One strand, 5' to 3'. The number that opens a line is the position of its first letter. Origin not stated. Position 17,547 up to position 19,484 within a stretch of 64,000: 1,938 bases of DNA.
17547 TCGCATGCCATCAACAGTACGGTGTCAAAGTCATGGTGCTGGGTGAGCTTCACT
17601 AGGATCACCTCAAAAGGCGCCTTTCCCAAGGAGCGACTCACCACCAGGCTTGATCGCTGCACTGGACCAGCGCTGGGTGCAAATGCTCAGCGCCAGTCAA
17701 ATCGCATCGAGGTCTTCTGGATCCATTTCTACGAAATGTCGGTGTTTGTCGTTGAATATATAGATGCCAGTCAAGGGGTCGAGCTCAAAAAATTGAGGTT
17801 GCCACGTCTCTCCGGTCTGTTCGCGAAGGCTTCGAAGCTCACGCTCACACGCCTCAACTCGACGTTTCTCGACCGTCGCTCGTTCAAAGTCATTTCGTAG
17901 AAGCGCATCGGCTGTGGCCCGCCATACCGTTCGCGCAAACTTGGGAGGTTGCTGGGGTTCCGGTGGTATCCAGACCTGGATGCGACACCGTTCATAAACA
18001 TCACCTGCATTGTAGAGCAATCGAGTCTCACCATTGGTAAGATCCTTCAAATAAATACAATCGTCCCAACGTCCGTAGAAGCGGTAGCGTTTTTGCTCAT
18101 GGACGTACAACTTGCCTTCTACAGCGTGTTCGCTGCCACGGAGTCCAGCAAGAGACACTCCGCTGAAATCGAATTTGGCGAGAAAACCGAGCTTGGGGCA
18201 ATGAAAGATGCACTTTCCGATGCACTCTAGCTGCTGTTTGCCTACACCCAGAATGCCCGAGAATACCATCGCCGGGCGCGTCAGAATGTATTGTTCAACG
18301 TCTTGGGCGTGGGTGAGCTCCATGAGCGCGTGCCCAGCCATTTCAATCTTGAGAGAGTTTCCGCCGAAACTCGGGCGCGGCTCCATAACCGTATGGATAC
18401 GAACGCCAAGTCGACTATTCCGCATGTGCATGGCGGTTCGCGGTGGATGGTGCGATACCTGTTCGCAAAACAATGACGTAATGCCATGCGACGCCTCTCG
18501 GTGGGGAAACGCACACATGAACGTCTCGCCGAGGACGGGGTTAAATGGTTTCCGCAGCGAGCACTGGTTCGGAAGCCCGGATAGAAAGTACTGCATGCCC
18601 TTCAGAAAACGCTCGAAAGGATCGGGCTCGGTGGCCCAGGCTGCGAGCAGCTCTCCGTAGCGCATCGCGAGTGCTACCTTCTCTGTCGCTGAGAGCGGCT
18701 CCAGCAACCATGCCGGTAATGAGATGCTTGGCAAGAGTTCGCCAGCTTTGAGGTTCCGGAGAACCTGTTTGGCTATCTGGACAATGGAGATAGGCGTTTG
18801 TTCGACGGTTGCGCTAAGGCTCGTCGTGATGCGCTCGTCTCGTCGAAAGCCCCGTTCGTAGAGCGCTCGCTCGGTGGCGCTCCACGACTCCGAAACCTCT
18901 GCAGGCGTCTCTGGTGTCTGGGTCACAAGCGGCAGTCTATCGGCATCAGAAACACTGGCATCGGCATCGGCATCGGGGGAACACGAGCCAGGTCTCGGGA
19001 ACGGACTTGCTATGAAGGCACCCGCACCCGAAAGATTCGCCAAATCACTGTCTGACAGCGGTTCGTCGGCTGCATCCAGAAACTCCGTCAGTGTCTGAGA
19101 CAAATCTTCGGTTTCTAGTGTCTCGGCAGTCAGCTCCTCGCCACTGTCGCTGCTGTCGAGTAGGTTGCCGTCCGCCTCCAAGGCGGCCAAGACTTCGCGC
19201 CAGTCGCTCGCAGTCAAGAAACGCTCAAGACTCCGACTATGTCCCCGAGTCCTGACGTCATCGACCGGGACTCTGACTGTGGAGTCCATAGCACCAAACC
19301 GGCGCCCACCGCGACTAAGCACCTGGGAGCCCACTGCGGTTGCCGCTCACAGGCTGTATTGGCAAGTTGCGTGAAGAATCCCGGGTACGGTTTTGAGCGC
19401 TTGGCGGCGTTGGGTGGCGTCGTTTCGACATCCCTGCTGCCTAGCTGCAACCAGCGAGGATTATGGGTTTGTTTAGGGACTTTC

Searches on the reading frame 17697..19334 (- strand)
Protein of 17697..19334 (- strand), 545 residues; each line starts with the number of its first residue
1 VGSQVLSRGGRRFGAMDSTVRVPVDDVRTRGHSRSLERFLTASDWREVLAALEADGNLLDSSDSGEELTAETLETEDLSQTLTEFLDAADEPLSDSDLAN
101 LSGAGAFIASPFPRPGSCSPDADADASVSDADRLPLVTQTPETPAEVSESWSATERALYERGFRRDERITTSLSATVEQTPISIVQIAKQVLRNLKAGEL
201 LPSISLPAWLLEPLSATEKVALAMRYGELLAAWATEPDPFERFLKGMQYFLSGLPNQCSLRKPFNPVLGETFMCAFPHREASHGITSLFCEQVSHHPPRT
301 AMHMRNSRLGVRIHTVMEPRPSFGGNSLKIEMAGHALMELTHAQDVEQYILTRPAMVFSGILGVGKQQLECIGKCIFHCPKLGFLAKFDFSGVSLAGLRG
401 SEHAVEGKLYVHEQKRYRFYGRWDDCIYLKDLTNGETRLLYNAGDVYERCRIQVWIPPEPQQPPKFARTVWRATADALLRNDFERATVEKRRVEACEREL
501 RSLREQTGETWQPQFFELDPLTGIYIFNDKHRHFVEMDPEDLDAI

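Call 37: search_protein_families(library=pfam, proteins=[window:17697-19334:-], max_evalue=0.01)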
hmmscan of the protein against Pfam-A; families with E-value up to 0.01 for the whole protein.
window:17697-19334:- (545 aa): 1 family
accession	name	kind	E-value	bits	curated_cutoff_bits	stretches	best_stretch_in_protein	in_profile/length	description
PF01237.23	Oxysterol_BP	-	1.3e-53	182.6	28.9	1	197-519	10-347/368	Oxysterol-binding protein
